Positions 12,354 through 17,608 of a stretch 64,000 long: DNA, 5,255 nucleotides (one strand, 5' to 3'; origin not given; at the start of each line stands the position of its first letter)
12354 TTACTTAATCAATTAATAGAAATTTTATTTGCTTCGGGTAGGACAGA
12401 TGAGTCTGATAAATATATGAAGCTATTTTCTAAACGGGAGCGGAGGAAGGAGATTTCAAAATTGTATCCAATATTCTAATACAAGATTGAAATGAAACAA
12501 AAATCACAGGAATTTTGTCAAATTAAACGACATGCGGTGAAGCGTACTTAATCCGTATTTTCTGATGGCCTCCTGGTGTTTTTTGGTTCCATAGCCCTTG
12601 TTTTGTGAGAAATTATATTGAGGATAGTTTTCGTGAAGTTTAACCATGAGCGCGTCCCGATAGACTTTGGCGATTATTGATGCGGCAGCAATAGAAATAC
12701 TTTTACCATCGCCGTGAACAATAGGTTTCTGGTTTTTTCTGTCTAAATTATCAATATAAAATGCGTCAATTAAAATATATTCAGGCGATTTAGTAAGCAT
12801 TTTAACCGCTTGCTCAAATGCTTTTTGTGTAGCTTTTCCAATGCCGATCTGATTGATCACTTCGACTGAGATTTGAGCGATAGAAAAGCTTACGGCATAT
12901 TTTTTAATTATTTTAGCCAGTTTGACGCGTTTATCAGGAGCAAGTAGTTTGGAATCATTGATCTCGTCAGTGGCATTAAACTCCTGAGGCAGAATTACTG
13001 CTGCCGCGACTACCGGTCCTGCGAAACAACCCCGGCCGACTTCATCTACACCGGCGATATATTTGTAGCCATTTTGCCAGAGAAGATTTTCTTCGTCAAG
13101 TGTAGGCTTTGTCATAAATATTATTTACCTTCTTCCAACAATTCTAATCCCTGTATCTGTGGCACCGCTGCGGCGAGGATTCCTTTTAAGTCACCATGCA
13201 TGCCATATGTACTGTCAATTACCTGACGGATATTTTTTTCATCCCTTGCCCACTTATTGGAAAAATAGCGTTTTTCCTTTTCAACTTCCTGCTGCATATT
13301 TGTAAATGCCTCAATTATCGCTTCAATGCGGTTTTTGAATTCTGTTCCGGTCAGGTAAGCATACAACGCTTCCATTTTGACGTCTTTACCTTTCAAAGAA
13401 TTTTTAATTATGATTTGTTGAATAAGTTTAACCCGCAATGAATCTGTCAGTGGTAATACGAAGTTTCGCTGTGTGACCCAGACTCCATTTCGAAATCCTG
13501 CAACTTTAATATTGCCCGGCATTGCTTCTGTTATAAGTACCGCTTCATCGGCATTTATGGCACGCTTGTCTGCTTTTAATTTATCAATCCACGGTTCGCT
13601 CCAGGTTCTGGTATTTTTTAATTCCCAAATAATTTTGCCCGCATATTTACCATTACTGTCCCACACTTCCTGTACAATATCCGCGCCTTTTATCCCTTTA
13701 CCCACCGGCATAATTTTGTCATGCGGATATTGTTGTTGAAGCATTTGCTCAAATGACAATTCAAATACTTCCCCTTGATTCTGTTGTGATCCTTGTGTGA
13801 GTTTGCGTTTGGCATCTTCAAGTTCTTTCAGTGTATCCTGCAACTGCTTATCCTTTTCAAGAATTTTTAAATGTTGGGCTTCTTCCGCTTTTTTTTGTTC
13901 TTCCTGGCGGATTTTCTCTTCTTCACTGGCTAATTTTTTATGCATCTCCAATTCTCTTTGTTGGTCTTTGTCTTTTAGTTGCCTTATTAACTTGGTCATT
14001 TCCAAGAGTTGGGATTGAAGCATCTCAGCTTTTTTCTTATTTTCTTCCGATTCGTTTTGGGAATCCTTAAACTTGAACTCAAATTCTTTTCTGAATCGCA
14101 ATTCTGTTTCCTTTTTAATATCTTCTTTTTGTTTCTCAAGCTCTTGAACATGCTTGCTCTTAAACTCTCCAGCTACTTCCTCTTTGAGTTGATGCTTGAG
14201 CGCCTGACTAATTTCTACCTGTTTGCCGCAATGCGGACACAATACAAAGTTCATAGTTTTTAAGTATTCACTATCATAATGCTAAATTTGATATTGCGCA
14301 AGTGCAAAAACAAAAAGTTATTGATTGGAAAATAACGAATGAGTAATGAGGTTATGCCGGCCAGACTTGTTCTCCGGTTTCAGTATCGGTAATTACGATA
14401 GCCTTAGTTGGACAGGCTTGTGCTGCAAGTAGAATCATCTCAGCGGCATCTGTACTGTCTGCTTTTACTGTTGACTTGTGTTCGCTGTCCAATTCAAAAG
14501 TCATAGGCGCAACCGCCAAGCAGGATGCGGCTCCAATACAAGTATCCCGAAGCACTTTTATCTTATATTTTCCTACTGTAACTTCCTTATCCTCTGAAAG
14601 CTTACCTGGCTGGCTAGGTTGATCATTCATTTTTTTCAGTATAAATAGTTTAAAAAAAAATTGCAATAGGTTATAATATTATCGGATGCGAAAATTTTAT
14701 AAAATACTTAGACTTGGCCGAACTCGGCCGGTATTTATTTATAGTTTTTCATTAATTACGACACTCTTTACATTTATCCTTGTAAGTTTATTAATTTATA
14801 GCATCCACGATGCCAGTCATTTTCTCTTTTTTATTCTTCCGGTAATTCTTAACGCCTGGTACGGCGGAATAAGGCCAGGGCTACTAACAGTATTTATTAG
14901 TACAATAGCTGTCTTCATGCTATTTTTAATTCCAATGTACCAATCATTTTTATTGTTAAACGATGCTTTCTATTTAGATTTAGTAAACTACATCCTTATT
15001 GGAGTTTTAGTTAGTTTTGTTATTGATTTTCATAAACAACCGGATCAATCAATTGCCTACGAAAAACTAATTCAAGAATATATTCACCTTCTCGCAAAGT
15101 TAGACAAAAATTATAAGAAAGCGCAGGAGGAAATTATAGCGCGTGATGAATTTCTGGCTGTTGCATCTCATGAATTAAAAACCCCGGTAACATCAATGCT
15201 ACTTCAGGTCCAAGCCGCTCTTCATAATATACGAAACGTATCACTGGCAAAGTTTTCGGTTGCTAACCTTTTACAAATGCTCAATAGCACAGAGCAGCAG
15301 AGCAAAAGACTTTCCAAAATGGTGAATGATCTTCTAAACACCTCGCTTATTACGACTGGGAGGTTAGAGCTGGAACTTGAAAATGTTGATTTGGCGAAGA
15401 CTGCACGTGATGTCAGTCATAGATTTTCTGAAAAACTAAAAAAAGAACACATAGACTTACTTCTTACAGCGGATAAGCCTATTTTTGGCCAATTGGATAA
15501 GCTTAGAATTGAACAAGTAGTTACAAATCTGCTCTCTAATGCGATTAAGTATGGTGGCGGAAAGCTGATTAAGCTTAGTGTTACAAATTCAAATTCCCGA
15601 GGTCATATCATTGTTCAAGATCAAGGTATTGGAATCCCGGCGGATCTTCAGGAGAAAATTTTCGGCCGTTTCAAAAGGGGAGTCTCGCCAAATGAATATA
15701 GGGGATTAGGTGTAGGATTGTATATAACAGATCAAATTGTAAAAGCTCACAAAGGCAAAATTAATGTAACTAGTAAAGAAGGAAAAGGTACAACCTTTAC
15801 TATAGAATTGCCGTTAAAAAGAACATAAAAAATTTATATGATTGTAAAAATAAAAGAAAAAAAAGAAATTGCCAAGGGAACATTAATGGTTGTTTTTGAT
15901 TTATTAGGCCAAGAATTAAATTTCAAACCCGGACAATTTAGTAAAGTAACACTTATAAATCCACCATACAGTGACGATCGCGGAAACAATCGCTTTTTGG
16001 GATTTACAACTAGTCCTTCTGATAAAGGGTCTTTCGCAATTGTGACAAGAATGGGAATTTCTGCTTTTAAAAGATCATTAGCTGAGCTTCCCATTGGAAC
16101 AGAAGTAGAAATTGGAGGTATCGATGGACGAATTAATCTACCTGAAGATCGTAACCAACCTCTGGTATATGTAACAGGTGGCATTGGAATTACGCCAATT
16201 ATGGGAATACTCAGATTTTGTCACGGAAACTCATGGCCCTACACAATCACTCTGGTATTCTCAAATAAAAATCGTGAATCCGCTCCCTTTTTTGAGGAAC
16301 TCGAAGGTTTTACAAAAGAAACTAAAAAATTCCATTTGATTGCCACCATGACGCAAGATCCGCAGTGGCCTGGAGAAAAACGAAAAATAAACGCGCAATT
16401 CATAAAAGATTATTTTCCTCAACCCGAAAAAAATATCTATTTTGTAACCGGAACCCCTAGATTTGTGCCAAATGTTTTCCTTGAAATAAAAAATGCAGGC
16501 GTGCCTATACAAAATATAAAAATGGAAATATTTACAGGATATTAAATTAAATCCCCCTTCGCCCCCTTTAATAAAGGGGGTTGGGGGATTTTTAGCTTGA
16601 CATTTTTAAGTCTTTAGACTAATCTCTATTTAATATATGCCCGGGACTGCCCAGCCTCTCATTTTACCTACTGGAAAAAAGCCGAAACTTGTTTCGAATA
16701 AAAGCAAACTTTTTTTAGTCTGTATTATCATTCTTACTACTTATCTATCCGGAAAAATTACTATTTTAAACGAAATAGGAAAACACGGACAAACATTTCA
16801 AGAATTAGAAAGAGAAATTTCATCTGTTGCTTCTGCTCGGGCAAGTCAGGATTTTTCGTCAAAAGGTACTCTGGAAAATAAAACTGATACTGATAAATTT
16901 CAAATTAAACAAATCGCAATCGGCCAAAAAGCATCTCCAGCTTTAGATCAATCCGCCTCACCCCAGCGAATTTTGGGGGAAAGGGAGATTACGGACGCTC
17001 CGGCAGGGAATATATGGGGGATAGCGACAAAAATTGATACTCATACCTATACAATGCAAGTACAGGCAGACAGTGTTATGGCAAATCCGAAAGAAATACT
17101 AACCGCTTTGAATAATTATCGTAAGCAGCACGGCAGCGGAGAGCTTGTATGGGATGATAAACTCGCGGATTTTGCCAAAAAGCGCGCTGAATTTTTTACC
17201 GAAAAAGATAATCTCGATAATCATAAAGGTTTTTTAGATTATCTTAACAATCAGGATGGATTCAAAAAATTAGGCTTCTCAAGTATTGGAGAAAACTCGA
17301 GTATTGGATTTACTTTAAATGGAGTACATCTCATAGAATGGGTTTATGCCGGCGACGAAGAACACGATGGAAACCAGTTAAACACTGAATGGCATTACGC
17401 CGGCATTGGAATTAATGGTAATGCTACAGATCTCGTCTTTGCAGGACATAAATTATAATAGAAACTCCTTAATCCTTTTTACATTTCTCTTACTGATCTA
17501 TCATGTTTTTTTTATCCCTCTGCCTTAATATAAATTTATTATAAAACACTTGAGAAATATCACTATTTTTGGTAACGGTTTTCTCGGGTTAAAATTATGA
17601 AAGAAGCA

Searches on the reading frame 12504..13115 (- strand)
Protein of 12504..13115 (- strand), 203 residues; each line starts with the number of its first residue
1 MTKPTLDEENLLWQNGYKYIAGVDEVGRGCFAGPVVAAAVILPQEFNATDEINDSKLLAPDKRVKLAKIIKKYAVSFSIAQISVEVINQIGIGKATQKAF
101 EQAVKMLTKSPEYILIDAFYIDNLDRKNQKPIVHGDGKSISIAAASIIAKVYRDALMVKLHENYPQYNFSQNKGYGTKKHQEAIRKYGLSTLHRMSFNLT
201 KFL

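Call 28: search_protein_families(library=pfam, proteins=[window:12504-13115:-], max_evalue=0.001)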
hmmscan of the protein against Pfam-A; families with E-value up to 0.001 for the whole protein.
window:12504-13115:- (203 aa): 1 family
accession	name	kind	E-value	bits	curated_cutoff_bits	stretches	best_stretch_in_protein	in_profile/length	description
PF01351.25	RNase_HII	-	1.9e-42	145.9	25.8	1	21-198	1-197/199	Ribonuclease HII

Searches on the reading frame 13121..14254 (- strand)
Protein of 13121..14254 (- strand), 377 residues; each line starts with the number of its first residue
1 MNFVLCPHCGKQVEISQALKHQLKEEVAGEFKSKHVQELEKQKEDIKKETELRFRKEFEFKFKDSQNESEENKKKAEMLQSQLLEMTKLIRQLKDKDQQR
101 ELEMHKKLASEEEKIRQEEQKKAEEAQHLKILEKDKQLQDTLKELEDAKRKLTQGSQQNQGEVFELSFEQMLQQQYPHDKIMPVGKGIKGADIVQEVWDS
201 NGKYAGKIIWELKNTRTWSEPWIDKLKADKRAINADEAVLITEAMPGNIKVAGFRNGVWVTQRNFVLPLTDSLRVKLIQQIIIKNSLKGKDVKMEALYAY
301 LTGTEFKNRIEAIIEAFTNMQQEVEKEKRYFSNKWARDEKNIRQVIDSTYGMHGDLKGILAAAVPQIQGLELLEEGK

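Call 29: search_protein_families(library=pfam, proteins=[window:13121-14254:-], max_evalue=0.001)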
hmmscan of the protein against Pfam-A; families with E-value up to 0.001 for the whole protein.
window:13121-14254:- (377 aa): 1 family
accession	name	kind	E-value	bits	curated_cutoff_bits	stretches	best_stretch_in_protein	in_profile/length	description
PF09903.14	DUF2130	-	1.3e-55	189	26.7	1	129-372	3-252/255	Uncharacterized protein conserved in bacteria (DUF2130)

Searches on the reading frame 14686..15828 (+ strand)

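Call 29: search_protein_families(library=pfam, proteins=[window:14686-15828:+], max_evalue=0.001)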
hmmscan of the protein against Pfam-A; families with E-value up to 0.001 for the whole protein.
window:14686-15828:+ (380 aa): 3 families
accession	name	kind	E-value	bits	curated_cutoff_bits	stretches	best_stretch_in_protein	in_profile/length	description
PF02518.31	HATPase_c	-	4.1e-29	101.7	26.4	1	271-378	2-110/111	Histidine kinase-, DNA gyrase B-, and HSP90-like ATPase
PF00512.31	HisKA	-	2.3e-11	44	26.9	1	152-224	1-65/66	His Kinase A (phospho-acceptor) domain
PF13493.11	DUF4118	-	1.2e-08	35.1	28.4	1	25-117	6-98/107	Domain of unknown function (DUF4118)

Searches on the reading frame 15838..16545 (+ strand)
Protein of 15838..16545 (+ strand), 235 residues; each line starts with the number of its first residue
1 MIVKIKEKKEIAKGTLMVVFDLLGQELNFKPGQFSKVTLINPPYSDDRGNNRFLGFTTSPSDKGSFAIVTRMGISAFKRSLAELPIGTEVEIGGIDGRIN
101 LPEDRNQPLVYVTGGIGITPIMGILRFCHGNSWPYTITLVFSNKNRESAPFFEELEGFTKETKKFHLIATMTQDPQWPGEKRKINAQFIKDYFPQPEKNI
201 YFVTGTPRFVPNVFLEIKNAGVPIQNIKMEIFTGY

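Call 29: search_protein_families(library=pfam, proteins=[window:15838-16545:+], max_evalue=0.001)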
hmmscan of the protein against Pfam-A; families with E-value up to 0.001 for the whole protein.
window:15838-16545:+ (235 aa): 1 family
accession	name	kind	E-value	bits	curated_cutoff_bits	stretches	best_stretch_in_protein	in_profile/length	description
PF00175.26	NAD_binding_1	-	1.7e-09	38.7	22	1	112-210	2-104/109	Oxidoreductase NAD-binding domain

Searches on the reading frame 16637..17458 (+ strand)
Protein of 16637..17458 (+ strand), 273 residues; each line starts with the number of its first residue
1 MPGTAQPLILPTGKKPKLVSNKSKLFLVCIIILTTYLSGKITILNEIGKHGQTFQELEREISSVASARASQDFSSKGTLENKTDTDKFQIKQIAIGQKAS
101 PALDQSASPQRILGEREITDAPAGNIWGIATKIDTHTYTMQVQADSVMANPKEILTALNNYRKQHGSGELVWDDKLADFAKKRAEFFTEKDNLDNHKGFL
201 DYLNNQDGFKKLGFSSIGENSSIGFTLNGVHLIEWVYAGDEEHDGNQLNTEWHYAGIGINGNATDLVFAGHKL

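Call 29: search_protein_families(library=pfam, proteins=[window:16637-17458:+], max_evalue=0.001)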
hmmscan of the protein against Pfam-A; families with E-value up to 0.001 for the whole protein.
window:16637-17458:+ (273 aa): 1 family
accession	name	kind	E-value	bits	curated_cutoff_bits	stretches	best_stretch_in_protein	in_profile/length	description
PF00188.32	CAP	-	4.1e-06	28.1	21.1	1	155-197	1-38/117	Cysteine-rich secretory protein family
